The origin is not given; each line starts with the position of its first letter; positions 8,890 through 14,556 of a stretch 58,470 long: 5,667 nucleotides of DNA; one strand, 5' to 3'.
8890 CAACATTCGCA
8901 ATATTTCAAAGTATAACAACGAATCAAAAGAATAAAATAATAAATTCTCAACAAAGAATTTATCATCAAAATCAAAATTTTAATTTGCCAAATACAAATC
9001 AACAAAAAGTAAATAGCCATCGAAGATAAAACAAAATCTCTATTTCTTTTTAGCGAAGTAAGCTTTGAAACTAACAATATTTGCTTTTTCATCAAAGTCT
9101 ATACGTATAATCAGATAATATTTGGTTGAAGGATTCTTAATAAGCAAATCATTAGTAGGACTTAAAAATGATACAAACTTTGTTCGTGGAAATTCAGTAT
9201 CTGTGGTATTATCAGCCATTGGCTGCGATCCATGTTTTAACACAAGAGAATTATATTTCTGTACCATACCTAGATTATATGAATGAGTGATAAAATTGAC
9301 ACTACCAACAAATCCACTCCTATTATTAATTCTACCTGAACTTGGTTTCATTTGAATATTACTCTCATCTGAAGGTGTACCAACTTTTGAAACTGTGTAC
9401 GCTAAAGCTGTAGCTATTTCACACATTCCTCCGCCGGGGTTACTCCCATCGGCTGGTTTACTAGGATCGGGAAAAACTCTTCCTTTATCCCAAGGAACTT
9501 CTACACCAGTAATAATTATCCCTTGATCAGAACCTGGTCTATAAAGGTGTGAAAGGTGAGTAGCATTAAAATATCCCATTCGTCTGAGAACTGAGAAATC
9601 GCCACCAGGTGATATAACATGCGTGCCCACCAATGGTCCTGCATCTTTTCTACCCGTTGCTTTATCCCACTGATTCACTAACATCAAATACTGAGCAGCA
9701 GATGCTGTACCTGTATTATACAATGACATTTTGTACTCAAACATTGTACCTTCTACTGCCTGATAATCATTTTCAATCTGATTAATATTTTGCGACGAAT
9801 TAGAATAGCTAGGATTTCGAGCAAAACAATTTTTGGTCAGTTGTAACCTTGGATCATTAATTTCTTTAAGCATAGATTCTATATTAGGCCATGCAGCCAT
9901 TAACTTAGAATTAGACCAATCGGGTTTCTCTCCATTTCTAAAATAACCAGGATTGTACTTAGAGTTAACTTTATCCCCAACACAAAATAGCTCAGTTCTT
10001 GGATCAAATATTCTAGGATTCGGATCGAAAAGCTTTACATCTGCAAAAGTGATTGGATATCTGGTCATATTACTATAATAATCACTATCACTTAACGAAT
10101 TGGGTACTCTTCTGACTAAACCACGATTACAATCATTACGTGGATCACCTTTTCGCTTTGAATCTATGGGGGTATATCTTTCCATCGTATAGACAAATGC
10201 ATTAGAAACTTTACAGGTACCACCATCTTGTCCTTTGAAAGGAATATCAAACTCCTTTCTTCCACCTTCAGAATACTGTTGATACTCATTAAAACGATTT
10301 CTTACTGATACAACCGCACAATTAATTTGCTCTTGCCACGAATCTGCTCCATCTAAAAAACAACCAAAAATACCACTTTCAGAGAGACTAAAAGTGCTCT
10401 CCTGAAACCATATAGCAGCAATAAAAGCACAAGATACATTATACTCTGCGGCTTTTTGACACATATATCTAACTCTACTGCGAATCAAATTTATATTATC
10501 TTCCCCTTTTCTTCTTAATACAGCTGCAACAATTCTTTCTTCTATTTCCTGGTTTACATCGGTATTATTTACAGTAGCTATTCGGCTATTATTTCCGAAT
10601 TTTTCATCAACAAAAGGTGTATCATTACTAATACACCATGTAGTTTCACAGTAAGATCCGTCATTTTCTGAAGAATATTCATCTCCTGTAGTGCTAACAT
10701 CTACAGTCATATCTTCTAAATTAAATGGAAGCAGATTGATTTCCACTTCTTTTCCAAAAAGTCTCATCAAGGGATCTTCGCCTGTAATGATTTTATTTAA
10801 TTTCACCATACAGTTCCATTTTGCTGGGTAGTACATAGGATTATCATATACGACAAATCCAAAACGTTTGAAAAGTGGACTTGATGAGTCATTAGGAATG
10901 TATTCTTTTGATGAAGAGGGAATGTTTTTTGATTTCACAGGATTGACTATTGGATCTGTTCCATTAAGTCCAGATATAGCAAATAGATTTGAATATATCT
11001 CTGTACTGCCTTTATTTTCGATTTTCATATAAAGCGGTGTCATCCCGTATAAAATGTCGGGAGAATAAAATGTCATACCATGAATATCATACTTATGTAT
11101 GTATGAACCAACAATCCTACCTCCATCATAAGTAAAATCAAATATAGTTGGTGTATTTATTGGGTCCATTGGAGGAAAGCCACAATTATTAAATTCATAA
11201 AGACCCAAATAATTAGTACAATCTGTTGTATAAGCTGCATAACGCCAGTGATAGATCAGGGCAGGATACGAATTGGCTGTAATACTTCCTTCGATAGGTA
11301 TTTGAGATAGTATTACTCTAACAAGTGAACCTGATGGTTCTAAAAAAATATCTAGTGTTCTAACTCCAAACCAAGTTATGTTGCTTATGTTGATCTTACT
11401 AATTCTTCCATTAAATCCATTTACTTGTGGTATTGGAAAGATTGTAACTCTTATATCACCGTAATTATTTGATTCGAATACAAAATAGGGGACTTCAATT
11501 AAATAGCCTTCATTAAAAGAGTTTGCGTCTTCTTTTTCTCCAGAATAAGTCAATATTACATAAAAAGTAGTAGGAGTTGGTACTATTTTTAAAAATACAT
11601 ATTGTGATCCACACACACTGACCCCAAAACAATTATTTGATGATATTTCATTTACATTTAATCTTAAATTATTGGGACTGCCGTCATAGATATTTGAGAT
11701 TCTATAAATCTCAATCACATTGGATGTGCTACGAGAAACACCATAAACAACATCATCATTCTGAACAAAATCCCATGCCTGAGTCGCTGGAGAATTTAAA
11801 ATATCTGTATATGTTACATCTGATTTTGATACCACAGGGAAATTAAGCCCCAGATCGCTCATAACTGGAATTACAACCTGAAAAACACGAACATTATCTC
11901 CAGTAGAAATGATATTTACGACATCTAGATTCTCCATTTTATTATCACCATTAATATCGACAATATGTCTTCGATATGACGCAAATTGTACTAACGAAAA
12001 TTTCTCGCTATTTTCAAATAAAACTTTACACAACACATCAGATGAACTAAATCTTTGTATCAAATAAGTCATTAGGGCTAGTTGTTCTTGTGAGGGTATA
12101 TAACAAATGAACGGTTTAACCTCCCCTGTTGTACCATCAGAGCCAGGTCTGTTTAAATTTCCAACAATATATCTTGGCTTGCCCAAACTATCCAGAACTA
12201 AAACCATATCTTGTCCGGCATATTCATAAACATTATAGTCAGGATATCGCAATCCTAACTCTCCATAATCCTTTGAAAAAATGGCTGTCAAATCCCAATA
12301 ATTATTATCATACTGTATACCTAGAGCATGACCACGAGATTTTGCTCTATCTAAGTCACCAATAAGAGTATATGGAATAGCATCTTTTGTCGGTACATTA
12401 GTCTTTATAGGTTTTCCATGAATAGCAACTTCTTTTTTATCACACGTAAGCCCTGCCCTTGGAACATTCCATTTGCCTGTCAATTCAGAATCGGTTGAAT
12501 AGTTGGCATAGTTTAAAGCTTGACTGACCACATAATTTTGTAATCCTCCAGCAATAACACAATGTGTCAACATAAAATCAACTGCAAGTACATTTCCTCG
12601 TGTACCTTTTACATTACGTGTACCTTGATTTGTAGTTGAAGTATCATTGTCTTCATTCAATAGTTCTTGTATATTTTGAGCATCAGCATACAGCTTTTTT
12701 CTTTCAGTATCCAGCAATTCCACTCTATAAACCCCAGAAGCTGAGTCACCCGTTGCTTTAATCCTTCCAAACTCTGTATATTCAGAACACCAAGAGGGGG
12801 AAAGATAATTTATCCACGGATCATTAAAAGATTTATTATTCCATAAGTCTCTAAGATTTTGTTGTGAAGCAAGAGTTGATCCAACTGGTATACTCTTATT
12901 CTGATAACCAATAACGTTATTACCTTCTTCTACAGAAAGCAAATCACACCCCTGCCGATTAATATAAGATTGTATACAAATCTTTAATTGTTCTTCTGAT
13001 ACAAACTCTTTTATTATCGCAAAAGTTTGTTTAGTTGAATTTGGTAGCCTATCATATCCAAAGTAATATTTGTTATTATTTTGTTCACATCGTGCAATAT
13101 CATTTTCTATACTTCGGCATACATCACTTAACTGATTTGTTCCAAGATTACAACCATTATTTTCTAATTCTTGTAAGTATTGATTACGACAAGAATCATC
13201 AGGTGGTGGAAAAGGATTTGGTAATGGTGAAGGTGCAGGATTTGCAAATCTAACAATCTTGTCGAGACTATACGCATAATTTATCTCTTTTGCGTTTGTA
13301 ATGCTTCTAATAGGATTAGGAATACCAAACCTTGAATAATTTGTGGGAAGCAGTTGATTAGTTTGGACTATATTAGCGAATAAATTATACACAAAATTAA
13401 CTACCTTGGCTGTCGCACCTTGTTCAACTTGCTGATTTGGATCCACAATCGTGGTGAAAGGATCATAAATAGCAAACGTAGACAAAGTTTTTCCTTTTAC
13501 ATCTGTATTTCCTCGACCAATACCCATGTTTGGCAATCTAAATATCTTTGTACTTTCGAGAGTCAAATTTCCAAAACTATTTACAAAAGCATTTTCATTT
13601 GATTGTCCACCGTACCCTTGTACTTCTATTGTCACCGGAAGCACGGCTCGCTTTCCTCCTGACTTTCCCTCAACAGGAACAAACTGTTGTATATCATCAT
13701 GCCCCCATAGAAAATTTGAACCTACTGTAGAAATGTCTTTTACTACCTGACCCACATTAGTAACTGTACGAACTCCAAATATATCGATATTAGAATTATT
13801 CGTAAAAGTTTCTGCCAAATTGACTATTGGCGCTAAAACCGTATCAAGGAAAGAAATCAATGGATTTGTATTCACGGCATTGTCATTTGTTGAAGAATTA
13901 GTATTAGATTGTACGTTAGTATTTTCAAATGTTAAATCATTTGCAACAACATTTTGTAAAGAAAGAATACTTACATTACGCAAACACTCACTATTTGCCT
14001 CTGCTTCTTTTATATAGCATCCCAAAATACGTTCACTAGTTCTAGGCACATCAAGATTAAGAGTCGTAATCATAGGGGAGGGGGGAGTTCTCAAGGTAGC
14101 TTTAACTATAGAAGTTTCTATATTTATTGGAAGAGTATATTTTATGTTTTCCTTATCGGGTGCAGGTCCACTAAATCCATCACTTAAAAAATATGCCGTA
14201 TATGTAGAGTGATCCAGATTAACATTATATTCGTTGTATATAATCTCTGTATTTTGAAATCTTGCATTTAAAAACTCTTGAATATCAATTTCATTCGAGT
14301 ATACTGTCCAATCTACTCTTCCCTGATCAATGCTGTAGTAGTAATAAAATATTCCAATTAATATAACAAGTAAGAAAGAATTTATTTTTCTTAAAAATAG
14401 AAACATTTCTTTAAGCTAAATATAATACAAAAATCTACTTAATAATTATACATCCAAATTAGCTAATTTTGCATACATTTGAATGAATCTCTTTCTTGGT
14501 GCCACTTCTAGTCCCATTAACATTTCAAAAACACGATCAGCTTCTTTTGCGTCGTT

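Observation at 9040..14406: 1788-aa membrane-tethered fusion of a lysozyme-like domain and a VanW-like domain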

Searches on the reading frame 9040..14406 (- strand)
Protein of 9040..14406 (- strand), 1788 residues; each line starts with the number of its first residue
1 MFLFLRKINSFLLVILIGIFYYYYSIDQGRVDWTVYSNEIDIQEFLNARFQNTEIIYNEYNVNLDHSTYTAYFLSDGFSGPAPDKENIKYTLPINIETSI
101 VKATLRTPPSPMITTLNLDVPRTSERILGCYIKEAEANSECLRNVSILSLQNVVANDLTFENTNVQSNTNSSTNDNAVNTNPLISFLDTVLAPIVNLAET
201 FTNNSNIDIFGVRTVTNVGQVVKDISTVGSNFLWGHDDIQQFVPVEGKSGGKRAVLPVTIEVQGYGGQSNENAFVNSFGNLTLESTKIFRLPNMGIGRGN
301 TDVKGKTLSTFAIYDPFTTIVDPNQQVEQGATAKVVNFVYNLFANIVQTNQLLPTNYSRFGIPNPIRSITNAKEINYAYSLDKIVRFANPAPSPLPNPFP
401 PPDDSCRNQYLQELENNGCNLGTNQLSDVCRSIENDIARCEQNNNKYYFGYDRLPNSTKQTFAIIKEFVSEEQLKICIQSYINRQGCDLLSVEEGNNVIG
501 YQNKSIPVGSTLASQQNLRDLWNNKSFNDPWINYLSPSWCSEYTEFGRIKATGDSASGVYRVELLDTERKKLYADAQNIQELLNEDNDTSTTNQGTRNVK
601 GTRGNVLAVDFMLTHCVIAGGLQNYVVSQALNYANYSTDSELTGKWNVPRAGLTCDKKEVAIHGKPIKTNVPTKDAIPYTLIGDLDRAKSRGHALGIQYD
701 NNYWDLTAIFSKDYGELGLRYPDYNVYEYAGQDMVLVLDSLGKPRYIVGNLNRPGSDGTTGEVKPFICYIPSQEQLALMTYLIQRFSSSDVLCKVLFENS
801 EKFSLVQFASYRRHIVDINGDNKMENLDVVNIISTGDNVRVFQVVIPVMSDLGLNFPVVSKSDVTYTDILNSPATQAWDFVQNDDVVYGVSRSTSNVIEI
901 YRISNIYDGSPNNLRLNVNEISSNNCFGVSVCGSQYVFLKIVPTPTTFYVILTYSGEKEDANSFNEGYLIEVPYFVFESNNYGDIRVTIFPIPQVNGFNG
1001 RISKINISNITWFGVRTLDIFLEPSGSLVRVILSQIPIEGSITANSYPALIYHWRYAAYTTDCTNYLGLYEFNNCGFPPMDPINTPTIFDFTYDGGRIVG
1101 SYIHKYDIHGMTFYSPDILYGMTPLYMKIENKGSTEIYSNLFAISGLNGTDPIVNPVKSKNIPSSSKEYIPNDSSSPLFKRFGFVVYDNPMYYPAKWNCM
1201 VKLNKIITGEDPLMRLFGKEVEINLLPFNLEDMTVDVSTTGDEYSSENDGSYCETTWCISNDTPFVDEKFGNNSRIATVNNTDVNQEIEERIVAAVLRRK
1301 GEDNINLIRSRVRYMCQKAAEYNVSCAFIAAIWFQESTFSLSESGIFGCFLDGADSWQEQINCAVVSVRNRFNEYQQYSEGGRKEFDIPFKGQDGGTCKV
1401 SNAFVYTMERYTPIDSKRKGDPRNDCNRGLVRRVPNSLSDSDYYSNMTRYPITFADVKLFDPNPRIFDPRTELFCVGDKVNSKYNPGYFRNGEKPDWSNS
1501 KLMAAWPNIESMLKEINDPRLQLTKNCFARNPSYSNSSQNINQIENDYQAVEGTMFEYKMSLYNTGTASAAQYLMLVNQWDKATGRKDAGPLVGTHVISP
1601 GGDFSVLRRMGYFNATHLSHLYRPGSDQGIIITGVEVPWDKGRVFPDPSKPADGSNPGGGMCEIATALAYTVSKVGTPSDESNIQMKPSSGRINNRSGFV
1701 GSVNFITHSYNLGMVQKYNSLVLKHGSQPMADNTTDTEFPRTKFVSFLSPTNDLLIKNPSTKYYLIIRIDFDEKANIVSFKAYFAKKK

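Call 3: search_protein_families(library=pfam, proteins=[window:9040-14406:-], max_evalue=10)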
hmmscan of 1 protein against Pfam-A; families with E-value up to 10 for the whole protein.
window:9040-14406:- (1788 aa): 0 families

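Call 4: search_protein_families(library=ncbifam, proteins=[window:9040-14406:-], max_evalue=10)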
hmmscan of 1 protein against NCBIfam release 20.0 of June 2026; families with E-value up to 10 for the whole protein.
window:9040-14406:- (1788 aa): 0 families

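Call 5: search_solved_structures(query=window:9040-14406:-, max_evalue=10, show_alignments=3)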
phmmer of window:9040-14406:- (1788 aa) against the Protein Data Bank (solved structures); distinct sequences matched with E-value up to 10: 0.

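Call 6: find_homologous_proteins(query=window:9040-14406:-, max_evalue=0.001)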
Query window:9040-14406:- (1788 aa): 2 proteins with E <= 0.001 among 5600 candidates.
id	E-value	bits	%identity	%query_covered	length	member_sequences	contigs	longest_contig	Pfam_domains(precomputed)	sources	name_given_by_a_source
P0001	0.0e+0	4150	100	100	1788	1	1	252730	-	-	-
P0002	0.0e+0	3249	78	100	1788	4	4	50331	-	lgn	-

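Call 13: find_encoding_contigs(protein=P0002, flank=10000, max_places=4)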
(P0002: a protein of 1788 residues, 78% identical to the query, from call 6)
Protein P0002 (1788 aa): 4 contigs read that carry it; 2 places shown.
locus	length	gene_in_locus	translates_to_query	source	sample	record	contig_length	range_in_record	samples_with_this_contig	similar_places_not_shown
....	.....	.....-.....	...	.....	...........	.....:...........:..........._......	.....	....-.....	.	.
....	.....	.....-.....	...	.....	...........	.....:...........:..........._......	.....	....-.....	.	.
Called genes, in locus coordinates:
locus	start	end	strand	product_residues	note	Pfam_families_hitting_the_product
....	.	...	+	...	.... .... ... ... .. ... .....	-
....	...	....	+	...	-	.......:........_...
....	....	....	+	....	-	-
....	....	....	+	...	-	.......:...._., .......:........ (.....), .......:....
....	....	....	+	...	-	-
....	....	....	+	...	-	-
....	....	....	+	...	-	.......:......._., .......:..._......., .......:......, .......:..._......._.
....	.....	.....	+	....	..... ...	-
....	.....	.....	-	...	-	-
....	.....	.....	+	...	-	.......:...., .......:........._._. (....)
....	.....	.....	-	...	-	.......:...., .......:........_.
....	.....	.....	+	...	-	-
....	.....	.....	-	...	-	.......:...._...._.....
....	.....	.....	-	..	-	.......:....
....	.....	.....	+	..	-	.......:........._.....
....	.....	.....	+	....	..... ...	-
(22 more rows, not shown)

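Call 22: find_homologous_proteins(query=A1, max_evalue=0.001)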
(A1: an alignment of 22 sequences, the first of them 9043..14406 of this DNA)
Query A1 (22 sequences) (1788 aa, profile of the alignment): 2 proteins with E <= 0.001 among 8000 candidates.
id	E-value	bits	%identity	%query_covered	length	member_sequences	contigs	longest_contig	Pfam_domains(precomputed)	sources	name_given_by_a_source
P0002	0.0e+0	1507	78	100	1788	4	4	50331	-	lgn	-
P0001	0.0e+0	1501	100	100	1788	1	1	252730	-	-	-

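Call 29: search_solved_structures(query=A1, max_evalue=10, show_alignments=2)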
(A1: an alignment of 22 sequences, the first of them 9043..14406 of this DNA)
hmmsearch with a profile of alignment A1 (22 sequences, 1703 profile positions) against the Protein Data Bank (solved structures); distinct sequences matched with E-value up to 10: 0.

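Call 39: find_related_loci(query=A1, collection=genome_contigs, flank=10000)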
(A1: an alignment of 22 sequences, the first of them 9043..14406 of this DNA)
Query A1 (1788 aa) in genome_contigs; peptide patterns used: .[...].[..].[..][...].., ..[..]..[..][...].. (x = any residue, [..] = any of these).
45 stretches matched a pattern; 8 encode a relative of the query (tblastn E <= 1e-3); 6 distinct loci.
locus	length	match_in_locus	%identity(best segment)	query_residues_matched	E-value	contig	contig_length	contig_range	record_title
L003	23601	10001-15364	79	1-1788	0e+0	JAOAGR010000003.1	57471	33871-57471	MAG: Candidatus Dojkabacteria bacterium isolate SKW36 k141_1543682, whole genome shotgun sequence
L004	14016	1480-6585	24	55-1788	6e-79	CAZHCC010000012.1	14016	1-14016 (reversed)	MAG TPA_asm: uncultured Candidatus Saccharibacteria bacterium isolate binchicken_co186_26 genome assembly, contig: NODE_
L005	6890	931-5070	24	227-1675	6e-52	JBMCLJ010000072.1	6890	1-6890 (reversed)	MAG: Candidatus Dojkabacteria bacterium isolate D1M03_32 NODE_6376_length_6890_cov_4.802780, whole genome shotgun sequen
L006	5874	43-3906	24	436-1788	4e-40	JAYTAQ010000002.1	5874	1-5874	MAG: bacterium isolate GFS_13950 GFS_13950_1, whole genome shotgun sequence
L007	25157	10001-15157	27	4-1788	3e-51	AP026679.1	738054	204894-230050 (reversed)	MAG: Candidatus Dojkabacteria bacterium KatS3mg084 DNA, complete genome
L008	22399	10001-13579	29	226-1450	1e-36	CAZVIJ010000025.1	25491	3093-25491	MAG TPA_asm: uncultured Candidatus Saccharibacteria bacterium isolate SRP257259_co1_129 genome assembly, contig: NODE_21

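Call 45: search_protein_families(library=pfam, alignment_id=A1, max_evalue=0.5)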
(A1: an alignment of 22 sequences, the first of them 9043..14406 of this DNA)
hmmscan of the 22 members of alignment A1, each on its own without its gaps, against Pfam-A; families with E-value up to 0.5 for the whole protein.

A. member 1, window:9043-14406:- (1788 aa): 0 families

B. families by the number of members that match (of 22 scanned): 6 families
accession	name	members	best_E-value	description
PF04294.18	VanW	7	2.4e-06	VanW like protein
PF02557.22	VanY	1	1.6e-24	D-alanyl-D-alanine carboxypeptidase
PF11542.14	Mdv1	1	0.018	Mitochondrial division protein 1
PF13539.11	Peptidase_M15_4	1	0.025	D-alanyl-D-alanine carboxypeptidase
PF05951.18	Peptidase_M15_2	1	0.035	Bacterial protein of unknown function (DUF882)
PF16436.10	DUF5033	1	0.042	Domain of unknown function (DUF5033)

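Call 73: list_cluster_members(proteins=[L003:10001-15364:+, L007:9986-15160:+, P0003, P0005, P0014, P0020, P0025, P0026])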
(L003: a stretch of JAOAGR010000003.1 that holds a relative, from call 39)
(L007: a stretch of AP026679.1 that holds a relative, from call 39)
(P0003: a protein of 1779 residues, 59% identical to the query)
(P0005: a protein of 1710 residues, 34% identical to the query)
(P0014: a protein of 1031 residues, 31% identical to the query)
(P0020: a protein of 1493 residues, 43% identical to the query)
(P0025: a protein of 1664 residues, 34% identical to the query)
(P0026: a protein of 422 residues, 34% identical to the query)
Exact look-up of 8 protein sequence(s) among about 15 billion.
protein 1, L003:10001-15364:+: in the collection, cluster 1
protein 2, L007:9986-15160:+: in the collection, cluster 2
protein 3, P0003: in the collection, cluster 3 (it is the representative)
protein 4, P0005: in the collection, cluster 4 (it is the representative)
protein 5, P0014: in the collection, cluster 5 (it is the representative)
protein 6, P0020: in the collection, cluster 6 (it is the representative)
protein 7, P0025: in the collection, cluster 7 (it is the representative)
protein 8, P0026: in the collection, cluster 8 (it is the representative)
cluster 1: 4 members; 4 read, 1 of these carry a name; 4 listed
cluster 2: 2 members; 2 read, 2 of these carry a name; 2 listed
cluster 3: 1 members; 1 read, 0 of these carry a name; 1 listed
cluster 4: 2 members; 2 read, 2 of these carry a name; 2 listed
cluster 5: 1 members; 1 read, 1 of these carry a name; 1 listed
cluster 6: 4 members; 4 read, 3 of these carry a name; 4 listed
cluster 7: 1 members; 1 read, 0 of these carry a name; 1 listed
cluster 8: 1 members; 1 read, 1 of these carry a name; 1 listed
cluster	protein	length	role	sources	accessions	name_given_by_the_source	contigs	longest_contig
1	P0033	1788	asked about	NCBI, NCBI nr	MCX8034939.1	MAG: hypothetical protein N3A71_01475 [Candidatus Dojkabacteria bacterium] | hypothetical protein [Candidatus Dojkabacteria bacterium]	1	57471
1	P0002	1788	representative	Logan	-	-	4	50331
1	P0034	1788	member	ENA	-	-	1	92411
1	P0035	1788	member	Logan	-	-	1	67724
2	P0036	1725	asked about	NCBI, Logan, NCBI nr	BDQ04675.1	MAG: hypothetical protein KatS3mg084_0193 [Candidatus Dojkabacteria bacterium]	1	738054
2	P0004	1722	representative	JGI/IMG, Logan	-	hypothetical protein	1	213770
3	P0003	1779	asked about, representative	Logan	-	-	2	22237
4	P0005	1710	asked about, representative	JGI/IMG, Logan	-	hypothetical protein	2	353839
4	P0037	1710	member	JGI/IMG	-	hypothetical protein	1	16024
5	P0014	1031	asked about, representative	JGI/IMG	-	hypothetical protein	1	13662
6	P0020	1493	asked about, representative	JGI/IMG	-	LAS superfamily LD-carboxypeptidase LdcB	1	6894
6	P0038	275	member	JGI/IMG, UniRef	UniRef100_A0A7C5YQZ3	D-alanyl-D-alanine carboxypeptidase family protein n=1 Tax=candidate division CPR3 ...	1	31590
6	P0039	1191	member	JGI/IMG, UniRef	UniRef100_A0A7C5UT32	Uncharacterized protein n=1 Tax=candidate division CPR3 bacterium TaxID=2268181 ...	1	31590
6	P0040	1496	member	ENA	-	-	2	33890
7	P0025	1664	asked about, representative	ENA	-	-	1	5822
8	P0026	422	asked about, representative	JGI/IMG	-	hypothetical protein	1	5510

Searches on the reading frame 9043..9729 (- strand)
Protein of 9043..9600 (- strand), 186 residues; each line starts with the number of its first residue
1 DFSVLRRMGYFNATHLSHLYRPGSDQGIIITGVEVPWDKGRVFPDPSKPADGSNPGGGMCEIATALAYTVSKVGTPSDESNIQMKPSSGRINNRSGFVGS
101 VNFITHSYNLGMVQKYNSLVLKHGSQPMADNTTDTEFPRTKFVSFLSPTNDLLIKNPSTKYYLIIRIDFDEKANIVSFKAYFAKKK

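Call 10: search_protein_families(library=pfam, proteins=[window:9043-9600:-], max_evalue=10)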
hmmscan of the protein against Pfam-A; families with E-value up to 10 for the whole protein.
window:9043-9600:- (186 aa): 0 families

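Call 27: search_solved_structures(query=A3, max_evalue=10, show_alignments=3)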
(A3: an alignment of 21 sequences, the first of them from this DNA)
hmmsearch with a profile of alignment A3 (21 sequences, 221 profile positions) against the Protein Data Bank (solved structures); distinct sequences matched with E-value up to 10: 0.

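Call 30: search_protein_families(library=pfam, alignment_id=A3, max_evalue=1)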
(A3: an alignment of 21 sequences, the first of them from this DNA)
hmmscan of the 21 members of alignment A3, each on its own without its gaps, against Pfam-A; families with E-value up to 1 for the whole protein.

A. member 1, seq(229 aa): 0 families

B. families by the number of members that match (of 21 scanned): 4 families
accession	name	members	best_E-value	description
PF04294.18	VanW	13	1.4e-07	VanW like protein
PF15418.12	DUF4625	1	0.054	Domain of unknown function (DUF4625)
PF08428.16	Rib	1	0.15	Rib domain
PF25445.1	CCHC_ZFPM2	1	0.26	ZFPM2-like CCHC zinc finger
